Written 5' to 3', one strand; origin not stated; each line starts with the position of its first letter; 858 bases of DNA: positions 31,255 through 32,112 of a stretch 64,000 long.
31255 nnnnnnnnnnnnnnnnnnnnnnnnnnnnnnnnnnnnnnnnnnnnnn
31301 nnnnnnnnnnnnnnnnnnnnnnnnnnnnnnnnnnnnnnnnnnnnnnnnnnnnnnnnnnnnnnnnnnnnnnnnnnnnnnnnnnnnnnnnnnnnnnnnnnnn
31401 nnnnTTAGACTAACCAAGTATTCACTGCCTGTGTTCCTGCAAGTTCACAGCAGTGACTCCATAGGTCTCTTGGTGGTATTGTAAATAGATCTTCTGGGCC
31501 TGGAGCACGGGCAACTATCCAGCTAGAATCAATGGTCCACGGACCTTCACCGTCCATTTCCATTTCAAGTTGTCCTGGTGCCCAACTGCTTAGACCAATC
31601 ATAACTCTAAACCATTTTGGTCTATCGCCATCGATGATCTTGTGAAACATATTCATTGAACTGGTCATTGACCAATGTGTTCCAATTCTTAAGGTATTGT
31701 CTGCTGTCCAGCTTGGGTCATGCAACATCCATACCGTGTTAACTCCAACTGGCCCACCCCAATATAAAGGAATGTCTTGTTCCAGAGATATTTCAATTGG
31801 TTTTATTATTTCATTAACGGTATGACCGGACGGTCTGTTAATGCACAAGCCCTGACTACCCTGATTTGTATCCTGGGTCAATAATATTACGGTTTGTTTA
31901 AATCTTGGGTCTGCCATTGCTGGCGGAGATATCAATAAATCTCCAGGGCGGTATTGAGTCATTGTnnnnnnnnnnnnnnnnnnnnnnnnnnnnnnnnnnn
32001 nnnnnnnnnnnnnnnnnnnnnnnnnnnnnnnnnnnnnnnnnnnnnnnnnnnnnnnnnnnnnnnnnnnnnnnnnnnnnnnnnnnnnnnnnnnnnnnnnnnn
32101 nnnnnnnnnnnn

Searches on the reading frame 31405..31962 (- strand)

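Call 71: search_protein_families(library=pfam, proteins=[window:31405-31962:-], max_evalue=0.001)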
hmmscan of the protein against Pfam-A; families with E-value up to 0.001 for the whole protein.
window:31405-31962:- (185 aa): 1 family
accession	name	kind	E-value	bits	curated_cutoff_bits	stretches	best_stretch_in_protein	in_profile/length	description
PF02622.21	DUF179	-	1.5e-33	116.4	27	1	14-176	1-157/157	AlgH-like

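Call 91: search_protein_families(library=ncbifam, proteins=[window:31405-31962:-], max_evalue=0.00001)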
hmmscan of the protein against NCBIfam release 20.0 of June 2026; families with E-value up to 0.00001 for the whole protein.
window:31405-31962:- (185 aa): 7 families
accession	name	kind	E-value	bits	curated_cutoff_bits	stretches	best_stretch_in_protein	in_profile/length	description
NF001266.0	PRK00228.1-1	equivalog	2.4e-26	92.5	198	1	8-180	7-178/187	YqgE/AlgH family protein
NF001267.0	PRK00228.1-2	equivalog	2.7e-23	82.6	284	1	9-169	14-172/192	YqgE/AlgH family protein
NF001268.0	PRK00228.1-4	equivalog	3e-22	79.4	216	1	4-145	13-165/201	YqgE/AlgH family protein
NF001270.0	PRK00228.2-2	equivalog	3.3e-21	75.7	225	1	3-171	9-172/193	YqgE/AlgH family protein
NF001271.0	PRK00228.2-3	equivalog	1.1e-17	64.4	254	1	6-173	11-170/189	YqgE/AlgH family protein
NF001272.0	PRK00228.2-4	equivalog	1.6e-15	57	241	1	3-170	14-176/198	YqgE/AlgH family protein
NF001269.0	PRK00228.2-1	equivalog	3.7e-12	46.4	278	1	3-170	17-179/201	YqgE/AlgH family protein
